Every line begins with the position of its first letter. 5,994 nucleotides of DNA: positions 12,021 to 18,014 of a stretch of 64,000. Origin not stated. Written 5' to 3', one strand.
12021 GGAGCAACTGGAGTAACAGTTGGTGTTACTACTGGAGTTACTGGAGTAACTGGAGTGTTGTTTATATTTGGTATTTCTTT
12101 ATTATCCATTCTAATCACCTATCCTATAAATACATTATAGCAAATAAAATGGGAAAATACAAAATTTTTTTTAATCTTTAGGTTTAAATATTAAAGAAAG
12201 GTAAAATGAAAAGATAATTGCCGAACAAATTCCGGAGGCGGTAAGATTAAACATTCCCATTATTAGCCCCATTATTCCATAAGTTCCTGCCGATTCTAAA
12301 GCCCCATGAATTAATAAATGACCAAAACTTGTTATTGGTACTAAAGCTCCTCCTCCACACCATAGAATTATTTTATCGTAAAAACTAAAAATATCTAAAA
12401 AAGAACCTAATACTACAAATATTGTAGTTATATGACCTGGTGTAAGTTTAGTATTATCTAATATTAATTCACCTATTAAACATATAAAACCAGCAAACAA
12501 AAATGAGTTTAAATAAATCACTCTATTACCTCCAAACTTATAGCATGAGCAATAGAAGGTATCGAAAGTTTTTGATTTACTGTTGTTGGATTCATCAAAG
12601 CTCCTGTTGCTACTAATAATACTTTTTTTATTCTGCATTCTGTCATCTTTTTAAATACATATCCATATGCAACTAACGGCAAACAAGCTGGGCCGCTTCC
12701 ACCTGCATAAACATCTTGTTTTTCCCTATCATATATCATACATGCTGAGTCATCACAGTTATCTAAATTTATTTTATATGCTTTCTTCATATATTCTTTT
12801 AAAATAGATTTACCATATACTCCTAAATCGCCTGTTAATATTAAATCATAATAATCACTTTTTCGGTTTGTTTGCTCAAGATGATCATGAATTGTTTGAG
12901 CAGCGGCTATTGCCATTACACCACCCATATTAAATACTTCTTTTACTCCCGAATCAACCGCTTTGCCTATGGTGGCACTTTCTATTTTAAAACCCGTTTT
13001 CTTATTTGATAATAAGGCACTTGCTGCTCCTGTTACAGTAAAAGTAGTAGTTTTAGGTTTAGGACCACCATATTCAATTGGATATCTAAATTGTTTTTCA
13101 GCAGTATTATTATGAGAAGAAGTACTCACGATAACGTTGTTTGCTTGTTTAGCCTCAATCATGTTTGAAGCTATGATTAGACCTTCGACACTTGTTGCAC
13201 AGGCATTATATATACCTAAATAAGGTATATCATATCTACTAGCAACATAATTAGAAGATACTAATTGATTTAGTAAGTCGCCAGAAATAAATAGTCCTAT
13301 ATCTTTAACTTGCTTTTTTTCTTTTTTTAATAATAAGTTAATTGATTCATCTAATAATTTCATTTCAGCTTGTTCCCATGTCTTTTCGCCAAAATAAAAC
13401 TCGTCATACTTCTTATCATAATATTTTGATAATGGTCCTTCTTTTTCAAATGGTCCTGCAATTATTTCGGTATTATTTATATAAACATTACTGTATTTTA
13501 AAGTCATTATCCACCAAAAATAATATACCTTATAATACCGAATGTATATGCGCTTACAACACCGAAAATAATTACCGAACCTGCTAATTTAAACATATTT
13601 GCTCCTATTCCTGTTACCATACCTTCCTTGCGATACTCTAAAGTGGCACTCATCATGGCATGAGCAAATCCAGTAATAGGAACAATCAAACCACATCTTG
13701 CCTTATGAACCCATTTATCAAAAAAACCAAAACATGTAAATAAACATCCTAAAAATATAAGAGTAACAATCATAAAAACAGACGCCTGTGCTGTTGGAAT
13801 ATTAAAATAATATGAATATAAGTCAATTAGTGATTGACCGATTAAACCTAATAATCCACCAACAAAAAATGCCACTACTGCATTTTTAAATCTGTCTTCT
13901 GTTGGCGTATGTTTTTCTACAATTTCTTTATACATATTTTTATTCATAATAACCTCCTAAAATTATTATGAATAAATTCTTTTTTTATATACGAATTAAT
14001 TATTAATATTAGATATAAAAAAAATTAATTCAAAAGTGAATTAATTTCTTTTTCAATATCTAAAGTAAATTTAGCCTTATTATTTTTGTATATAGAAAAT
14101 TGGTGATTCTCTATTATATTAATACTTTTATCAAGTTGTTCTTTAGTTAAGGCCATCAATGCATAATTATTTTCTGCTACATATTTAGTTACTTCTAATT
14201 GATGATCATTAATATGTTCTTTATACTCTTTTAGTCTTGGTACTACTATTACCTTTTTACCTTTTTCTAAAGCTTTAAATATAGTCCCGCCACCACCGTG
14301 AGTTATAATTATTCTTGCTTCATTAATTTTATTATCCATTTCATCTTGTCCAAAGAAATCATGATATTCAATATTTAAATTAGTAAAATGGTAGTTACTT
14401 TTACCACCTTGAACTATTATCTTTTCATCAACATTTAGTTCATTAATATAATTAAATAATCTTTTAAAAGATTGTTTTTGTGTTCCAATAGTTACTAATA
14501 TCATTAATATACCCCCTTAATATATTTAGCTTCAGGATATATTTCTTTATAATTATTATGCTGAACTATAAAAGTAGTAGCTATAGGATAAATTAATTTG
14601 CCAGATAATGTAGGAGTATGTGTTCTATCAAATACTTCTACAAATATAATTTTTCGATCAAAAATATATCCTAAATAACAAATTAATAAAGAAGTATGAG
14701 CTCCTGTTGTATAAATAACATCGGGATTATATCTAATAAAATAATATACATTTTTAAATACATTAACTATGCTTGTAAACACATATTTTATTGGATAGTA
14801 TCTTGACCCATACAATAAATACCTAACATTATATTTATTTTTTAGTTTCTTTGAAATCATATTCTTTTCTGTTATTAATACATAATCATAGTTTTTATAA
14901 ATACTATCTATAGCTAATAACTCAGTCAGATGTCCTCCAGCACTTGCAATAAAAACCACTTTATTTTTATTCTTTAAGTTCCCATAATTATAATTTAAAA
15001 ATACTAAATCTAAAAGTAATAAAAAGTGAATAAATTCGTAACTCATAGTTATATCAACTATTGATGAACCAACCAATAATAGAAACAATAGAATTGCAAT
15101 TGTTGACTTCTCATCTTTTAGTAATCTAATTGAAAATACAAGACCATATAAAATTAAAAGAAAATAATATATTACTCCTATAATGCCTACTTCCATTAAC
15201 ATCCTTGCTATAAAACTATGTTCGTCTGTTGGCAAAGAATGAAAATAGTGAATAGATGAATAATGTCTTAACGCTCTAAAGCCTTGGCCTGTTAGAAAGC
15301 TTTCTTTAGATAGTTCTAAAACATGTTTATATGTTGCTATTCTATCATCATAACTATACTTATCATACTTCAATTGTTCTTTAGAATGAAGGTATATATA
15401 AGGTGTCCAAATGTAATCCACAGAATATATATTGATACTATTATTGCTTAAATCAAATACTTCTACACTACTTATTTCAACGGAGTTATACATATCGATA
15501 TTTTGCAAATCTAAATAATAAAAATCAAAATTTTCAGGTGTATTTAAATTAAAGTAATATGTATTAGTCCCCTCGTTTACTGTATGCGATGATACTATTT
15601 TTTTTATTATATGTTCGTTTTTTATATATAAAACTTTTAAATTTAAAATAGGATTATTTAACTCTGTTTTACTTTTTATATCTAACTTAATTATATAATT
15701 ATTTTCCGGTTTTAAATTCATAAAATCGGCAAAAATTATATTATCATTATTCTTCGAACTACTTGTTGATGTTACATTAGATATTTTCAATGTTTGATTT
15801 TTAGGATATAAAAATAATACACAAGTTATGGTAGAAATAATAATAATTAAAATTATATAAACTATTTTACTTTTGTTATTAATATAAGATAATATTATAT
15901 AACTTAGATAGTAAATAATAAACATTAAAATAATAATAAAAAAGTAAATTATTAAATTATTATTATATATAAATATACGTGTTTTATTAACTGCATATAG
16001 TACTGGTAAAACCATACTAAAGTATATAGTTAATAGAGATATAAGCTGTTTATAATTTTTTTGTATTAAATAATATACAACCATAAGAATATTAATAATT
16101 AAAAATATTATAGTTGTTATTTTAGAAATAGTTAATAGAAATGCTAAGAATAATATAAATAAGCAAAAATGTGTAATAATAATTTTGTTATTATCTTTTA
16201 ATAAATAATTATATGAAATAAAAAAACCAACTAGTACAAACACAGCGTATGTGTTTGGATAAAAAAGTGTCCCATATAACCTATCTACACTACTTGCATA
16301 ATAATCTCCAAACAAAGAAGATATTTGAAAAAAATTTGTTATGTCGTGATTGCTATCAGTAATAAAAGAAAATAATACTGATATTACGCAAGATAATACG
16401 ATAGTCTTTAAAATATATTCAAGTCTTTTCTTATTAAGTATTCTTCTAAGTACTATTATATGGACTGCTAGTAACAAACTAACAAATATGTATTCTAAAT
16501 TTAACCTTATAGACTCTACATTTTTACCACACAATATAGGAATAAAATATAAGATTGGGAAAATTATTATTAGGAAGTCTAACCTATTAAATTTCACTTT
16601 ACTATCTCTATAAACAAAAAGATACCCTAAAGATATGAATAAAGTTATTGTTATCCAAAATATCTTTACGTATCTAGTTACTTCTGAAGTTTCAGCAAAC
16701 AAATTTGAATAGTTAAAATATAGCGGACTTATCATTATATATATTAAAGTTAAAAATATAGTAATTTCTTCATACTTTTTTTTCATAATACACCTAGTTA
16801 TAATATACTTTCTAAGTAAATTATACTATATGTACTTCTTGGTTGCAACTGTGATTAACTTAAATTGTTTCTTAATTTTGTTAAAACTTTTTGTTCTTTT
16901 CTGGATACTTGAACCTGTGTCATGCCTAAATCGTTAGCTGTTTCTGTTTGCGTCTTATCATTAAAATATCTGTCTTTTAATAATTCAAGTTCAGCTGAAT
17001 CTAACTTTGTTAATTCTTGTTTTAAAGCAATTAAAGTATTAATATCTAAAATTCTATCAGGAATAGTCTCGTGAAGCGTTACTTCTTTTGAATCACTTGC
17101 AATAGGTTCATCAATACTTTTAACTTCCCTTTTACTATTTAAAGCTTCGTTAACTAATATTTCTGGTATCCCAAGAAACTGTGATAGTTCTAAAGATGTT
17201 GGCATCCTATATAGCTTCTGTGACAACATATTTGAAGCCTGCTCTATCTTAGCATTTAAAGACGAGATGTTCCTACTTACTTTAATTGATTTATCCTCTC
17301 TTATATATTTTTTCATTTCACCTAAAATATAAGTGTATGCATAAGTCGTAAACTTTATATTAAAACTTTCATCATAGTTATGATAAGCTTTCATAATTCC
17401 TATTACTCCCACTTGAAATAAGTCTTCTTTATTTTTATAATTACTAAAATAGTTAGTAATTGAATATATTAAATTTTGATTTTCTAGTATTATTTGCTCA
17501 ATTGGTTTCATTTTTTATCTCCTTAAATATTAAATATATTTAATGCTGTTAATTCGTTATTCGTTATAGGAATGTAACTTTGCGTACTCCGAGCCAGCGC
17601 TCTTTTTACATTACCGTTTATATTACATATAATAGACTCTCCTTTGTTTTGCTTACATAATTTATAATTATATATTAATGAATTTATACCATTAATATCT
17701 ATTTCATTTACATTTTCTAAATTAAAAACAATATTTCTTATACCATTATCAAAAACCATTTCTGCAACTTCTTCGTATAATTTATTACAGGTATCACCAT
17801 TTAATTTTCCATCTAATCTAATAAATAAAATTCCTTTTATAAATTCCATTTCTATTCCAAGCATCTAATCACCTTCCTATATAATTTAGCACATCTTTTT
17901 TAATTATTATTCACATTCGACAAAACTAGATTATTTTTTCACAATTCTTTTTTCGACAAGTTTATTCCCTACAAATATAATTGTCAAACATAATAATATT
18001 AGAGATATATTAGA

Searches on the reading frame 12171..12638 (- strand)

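Call 31: search_protein_families(library=ncbifam, proteins=[window:12171-12638:-], max_evalue=0.00001)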
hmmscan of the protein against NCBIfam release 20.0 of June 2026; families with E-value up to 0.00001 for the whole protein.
window:12171-12638:- (155 aa): 2 families
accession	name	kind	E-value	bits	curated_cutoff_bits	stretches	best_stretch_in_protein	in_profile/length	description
TIGR02839.1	spore_V_AE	equivalog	1.8e-36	124.8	131.1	1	42-154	1-113/114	stage V sporulation protein AE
TIGR02838.1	spore_V_AC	equivalog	1.1e-09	38.1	164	1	43-150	21-136/141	stage V sporulation protein AC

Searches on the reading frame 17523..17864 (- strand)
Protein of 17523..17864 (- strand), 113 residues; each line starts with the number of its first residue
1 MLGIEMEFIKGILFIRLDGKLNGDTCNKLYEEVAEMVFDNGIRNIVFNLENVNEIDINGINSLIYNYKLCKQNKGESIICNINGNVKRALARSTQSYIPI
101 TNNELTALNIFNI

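Call 32: search_protein_families(library=ncbifam, proteins=[window:17523-17864:-], max_evalue=0.00001)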
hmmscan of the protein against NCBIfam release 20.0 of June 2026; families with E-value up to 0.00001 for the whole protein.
window:17523-17864:- (113 aa): 2 families
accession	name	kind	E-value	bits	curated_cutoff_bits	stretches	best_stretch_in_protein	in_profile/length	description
TIGR02886.1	spore_II_AA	equivalog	9.4e-16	57.7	114.75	1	4-94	1-91/106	anti-sigma F factor antagonist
TIGR00377.1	ant_ant_sig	superfamily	1.6e-14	53.7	53.45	1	2-93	3-94/108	anti-sigma factor antagonist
